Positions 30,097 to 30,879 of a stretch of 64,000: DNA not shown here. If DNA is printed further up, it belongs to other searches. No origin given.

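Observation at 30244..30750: Phage-encoded NADAR (YbiA-like) ADP-ribosyl hydrolase: candidate counter-defence against DarT-type DNA ADP-ribosylation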

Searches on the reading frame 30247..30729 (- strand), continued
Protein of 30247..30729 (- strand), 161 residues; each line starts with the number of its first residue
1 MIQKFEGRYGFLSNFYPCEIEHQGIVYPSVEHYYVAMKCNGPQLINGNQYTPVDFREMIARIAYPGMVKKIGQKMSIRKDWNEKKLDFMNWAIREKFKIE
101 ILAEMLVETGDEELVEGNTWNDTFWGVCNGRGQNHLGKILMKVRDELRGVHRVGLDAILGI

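Call 27: get_annotated_region(hit=H13, flank=3000)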
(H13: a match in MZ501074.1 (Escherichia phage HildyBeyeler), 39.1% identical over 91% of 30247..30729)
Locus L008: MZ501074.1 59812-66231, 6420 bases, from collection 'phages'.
description: Escherichia phage HildyBeyeler, complete genome.
organism: Escherichia phage HildyBeyeler (NCBI taxid 2852005)
taxonomy: Viruses; Duplodnaviria; Heunggongvirae; Uroviricota; Caudoviricetes; Demerecviridae; Markadamsvirinae; Tequintavirus
host: Escherichia coli K-12; source: sewage plant inflow; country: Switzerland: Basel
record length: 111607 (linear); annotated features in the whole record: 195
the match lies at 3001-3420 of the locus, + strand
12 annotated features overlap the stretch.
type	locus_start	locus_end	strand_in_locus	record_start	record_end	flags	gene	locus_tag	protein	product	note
CDS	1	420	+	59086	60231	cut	-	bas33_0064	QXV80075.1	ribonucleoside diphosphate reductase beta subunit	-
CDS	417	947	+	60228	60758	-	-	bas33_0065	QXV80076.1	dihydrofolate reductase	-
CDS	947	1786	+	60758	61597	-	-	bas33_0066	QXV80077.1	thymidylate synthase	-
CDS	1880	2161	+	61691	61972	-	-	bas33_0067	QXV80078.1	hypothetical protein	-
CDS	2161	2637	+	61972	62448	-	-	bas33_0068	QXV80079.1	RNAseH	-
CDS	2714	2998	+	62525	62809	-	-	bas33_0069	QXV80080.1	hypothetical protein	-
CDS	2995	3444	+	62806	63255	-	-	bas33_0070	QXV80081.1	hypothetical protein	-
CDS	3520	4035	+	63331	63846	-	-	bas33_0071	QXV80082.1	hypothetical protein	-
CDS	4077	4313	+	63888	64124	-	-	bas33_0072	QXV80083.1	hypothetical protein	-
CDS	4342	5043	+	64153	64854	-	-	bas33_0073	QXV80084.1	putative metallopeptidase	-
CDS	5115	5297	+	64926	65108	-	-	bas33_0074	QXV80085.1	hypothetical protein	-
CDS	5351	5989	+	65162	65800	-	-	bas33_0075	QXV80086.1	hypothetical protein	-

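Call 38: search_protein_families(library=ncbifam, proteins=[window:30247-30729:-], max_evalue=0.01)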
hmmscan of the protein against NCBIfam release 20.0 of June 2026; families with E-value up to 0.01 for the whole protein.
window:30247-30729:- (161 aa): 2 families
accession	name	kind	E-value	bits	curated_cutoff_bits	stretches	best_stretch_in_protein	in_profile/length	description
TIGR02464.1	ribofla_fusion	equivalog_domain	2.3e-23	83.2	73.7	1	8-148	9-153/153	riboflavin biosynthesis intermediates N-glycosidase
NF053876.1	DS32_2_antiphage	equivalog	3.6e-14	52.3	240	1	54-150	54-158/181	NADAR family anti-phage protein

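Call 39: search_protein_families(library=padloc, proteins=[window:30247-30729:-], max_evalue=0.01)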
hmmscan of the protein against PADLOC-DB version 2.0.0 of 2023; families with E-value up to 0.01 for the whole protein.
window:30247-30729:- (161 aa): 1 family
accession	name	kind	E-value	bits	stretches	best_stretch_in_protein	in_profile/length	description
PDLC04643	PDC-M42C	-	1.7e-09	36.2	1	7-147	11-157/158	-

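Call 41: search_protein_families(library=ncbifam, proteins=[L008:2995-3441:+, P0050, P0031, P0089], max_evalue=0.01)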
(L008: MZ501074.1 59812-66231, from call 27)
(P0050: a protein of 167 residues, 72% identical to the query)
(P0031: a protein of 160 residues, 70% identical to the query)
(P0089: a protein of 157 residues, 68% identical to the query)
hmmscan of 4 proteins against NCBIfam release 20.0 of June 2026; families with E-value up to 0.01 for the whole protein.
L008:2995-3441:+ (149 aa): 2 families
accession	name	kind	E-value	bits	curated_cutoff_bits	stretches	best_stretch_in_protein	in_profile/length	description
TIGR02464.1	ribofla_fusion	equivalog_domain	2.6e-18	66.8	73.7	1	9-141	9-152/153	riboflavin biosynthesis intermediates N-glycosidase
NF053876.1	DS32_2_antiphage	equivalog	6.3e-12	45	240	1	31-144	36-158/181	NADAR family anti-phage protein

P0050 (167 aa): 2 families
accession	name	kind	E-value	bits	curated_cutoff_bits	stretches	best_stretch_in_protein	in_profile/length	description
TIGR02464.1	ribofla_fusion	equivalog_domain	1.8e-23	83.5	73.7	1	8-147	9-152/153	riboflavin biosynthesis intermediates N-glycosidase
NF053876.1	DS32_2_antiphage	equivalog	3e-15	55.8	240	1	49-153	49-161/181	NADAR family anti-phage protein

P0031 (160 aa): 2 families
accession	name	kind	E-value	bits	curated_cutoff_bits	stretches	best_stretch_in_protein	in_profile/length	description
TIGR02464.1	ribofla_fusion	equivalog_domain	4.9e-23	82.1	73.7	1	9-147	10-152/153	riboflavin biosynthesis intermediates N-glycosidase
NF053876.1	DS32_2_antiphage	equivalog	1e-12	47.5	240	1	58-153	58-161/181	NADAR family anti-phage protein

P0089 (157 aa): 2 families
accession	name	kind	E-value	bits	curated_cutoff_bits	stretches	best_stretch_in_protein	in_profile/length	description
TIGR02464.1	ribofla_fusion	equivalog_domain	7.4e-28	97.7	73.7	1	10-148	11-152/153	riboflavin biosynthesis intermediates N-glycosidase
NF053876.1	DS32_2_antiphage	equivalog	1.9e-18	66.2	240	1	48-150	48-157/181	NADAR family anti-phage protein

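Call 45: predict_structure(alignment_id=A2)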
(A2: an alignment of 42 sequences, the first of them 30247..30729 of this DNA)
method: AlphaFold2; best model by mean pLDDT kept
length: 161 residues; sequences in the alignment: 42
mean_pLDDT: 91.5   pTM: 0.85
mean pLDDT of the five models: 91.5, 90.2, 90.0, 86.6, 82.4
residues with pLDDT >= 90: 133; 70-90: 16; 50-70: 5; < 50: 7
segments of 3 or more residues with pLDDT < 50: 151-154
pLDDT, mean of each block of 10 residues (from residue 1): 91 97 98 98 93 97 96 94 97 97 96 90 90 95 91 49 43
secondary structure, 60 per line:
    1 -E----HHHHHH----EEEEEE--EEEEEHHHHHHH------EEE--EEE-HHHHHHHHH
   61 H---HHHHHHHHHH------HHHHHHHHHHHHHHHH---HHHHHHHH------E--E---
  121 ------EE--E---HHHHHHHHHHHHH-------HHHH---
elements in order: H7-12 E17-22 E25-29 H30-36 E43-45 E48-50 H52-61 H65-74 H81-96 H100-107 H135-147 H155-158

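Call 48: fold_search(model_id=the predicted structure, library=pdb)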
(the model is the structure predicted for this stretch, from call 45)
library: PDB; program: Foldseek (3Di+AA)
matches with E <= 10: 16; with E <= 0.001: 2
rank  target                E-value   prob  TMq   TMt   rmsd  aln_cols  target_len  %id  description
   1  2b3w_MODEL_1_A        4.0e-09  1.00  0.72  0.70   4.9       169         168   30  NMR structure of the E.coli protein YbiA, Northeast Structural Genomics target ET24. (released 2005-11-01)
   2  8bau                  4.7e-06  1.00  0.69  0.59   3.4       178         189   26  Phytophthora nicotianae var. parasitica NADAR in complex with ADP-ribose (released 2023-07-12)
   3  8bat                  3.6e-01  0.54  0.45  0.36   8.5       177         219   12  Geobacter lovleyi NADAR (released 2023-07-12)
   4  8xsn                  2.8e+00  0.02  0.13  0.08  18.6       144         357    7  transporter (released 2025-07-16)
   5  9qzo                  3.3e+00  0.01  0.15  0.06  23.9       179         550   13  Cryo-EM structure of rat SLCO2A1 in the apo state. (released 2026-02-11)
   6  9r0o                  5.8e+00  0.01  0.14  0.05  23.6       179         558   13  Cryo-EM structure of rat SLCO2A1 bound to tolcapone. (released 2026-02-11)
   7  1x42                  6.6e+00  0.02  0.19  0.15   9.7       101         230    8  Crystal structure of a haloacid dehalogenase family protein (PH0459) from Pyrococcus horikoshii OT3 (released 2005-11-12)
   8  9m3a_B                7.3e+00  0.04  0.12  0.13  10.5        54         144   18  Crystal structure of the DgpB2/C2 complex from W974-1 in substrate free form (released 2026-03-04)
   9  9r07                  7.3e+00  0.01  0.15  0.05  23.6       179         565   12  Cryo-EM structure of rat SLCO2A1 bound to zafirlukast. (released 2026-02-11)
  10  6w6e_I                8.2e+00  0.01  0.15  0.09  12.9       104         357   15  The Mycobacterium tuberculosis ClpB disaggregase hexamer structure with a locally refined ClpB middle domain and a Dna (released 2021-05-26)
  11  8z5p_B                8.2e+00  0.01  0.14  0.04  14.3       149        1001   10  human phosphorylase kinase - inactive state (released 2025-04-23)
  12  6vyf_A                9.2e+00  0.02  0.20  0.09  11.1       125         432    9  Cryo-EM structure of Plasmodium vivax hexokinase (Open state) (released 2020-05-06)
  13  2v7y                  9.2e+00  0.01  0.15  0.07  13.0       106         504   16  Crystal structure of the molecular chaperone DnaK from Geobacillus kaustophilus HTA426 in post-ATP hydrolysis state (released 2008-04-08)
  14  9cy1_A                9.2e+00  0.01  0.15  0.06  16.0       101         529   13  Outward-facing OATP1B1 bound to sybody Sb5 (released 2025-04-16)
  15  3hj4_A                9.2e+00  0.01  0.12  0.07  17.7       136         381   12  Minor Editosome-Associated TUTase 1 (released 2010-05-12)
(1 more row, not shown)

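Call 50: find_related_loci(query=window:30247-30729:-, collection=viral_contigs, flank=6000)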
Query window:30247-30729:- (161 aa) in viral_contigs; peptide patterns used: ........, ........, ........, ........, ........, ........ (x = any residue, [..] = any of these).
236 stretches matched a pattern; 226 encode a relative of the query (tblastn E <= 1e-3); the best 80 are kept; 80 distinct loci.
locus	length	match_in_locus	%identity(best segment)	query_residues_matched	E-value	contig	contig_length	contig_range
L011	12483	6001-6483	80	1-161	2e-92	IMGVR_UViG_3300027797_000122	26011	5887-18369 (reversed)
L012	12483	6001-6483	73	1-161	3e-83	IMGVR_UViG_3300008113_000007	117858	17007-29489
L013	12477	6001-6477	70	1-159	7e-76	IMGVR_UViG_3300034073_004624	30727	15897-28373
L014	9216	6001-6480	68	1-159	2e-71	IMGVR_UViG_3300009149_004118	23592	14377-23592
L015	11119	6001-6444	70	1-148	3e-71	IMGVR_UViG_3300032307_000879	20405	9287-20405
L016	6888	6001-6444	70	1-148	2e-70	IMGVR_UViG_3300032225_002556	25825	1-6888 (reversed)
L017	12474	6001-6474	65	2-159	9e-70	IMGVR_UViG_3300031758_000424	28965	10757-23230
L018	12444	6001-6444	70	1-148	1e-69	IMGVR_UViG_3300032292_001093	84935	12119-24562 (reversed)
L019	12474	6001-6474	65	2-159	9e-70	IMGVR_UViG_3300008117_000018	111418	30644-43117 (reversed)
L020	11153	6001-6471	65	1-152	5e-69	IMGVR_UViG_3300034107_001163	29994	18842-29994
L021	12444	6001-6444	68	1-148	2e-68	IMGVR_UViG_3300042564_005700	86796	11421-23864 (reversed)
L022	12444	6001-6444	68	1-148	2e-68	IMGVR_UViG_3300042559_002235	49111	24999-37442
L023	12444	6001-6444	68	1-148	2e-68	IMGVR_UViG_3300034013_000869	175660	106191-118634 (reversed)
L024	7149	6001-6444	67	1-148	8e-68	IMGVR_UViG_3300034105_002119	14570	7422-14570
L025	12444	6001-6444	67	1-148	8e-68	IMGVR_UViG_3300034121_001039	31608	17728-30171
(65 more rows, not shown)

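Call 74: find_related_loci(query=A2, collection=genome_contigs, flank=4000)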
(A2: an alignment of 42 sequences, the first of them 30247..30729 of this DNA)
Query A2 (161 aa) in genome_contigs; peptide patterns used: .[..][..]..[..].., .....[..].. (x = any residue, [..] = any of these).
122 stretches matched a pattern; 42 encode a relative of the query (tblastn E <= 1e-3); 42 distinct loci.
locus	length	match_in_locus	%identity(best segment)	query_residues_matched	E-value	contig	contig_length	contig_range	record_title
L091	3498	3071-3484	54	1-148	1e-46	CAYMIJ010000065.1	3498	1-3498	MAG TPA_asm: uncultured Flavobacteriaceae bacterium isolate SRP170004_co1_396 genome assembly, contig: NODE_46030_length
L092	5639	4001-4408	51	2-147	7e-42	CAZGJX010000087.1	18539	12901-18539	MAG TPA_asm: uncultured archaeon isolate binchicken_co228_481 genome assembly, contig: NODE_4130_length_18539_cov_7.5523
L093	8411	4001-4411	47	1-147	6e-41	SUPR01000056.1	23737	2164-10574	MAG: Candidatus Helarchaeota ASGARD archaeon Hel_GB_B NODE_57_length_23737_cov_4.98145, whole genome shotgun sequence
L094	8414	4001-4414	47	1-148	1e-37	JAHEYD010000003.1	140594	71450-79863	MAG: Nitrosotalea sp. isolate nzgw12 NODE_13_length_140595_cov_43.087810, whole genome shotgun sequence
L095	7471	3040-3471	43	2-149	2e-35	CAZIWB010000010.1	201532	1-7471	MAG TPA_asm: uncultured Cellvibrionaceae bacterium isolate SRP193066_co1_141 genome assembly, contig: NODE_93_length_201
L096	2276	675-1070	44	11-147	3e-35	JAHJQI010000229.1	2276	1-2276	MAG: Alphaproteobacteria bacterium isolate OS_PC_MetaG.mb.104 OS_PC_MetaG.mb.104_k141_663984, whole genome shotgun seque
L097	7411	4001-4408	46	2-147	5e-35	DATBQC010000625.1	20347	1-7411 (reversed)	MAG TPA_asm: Methylobacter sp. isolate SMAG_U4093 k141_873042, whole genome shotgun sequence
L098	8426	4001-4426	42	2-149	5e-34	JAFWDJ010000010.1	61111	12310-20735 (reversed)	MAG: Clostridia bacterium isolate RGIG5637 Sheep_Duodenum-3__c453, whole genome shotgun sequence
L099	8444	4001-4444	39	2-153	4e-33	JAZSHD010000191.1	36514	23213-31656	MAG: Victivallaceae bacterium isolate T1900044576_TS20190042.MAGScoT_cleanbin_000020 SGB_499_k141_826898, whole genome s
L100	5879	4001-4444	39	2-153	4e-33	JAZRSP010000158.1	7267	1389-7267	MAG: Victivallaceae bacterium isolate T1900045346_YK20190036.MAGScoT_cleanbin_000026 SGB_6714_k141_745404, whole genome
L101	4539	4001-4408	44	1-147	2e-32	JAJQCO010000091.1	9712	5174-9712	MAG: Clostridiales bacterium isolate C.7_4 NODE_997_length_9712_cov_5.479341, whole genome shotgun sequence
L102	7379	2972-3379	42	2-148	2e-31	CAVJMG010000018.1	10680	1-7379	uncultured Bacteroidales bacterium isolate H07654-L1_cleanbin_000028 genome assembly, contig: Spades_H07654-L1_contig_53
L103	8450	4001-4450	42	1-152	2e-31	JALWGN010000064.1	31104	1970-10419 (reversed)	MAG: Desulfurobacteriaceae bacterium isolate T11_metabat2_scaf2bin.178 T11_NODE_385_length_31104_cov_7.161184, whole gen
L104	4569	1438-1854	39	1-147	6e-31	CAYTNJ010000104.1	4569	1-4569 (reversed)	MAG TPA_asm: uncultured Candidatus Peribacteria bacterium isolate SRP286056_co2_243 genome assembly, contig: NODE_33318_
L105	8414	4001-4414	43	2-147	1e-30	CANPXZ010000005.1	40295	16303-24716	MAG: uncultured Oscillospiraceae bacterium isolate Lapin-005__bin25 genome assembly, contig: Lapin-005__NODE_1241_length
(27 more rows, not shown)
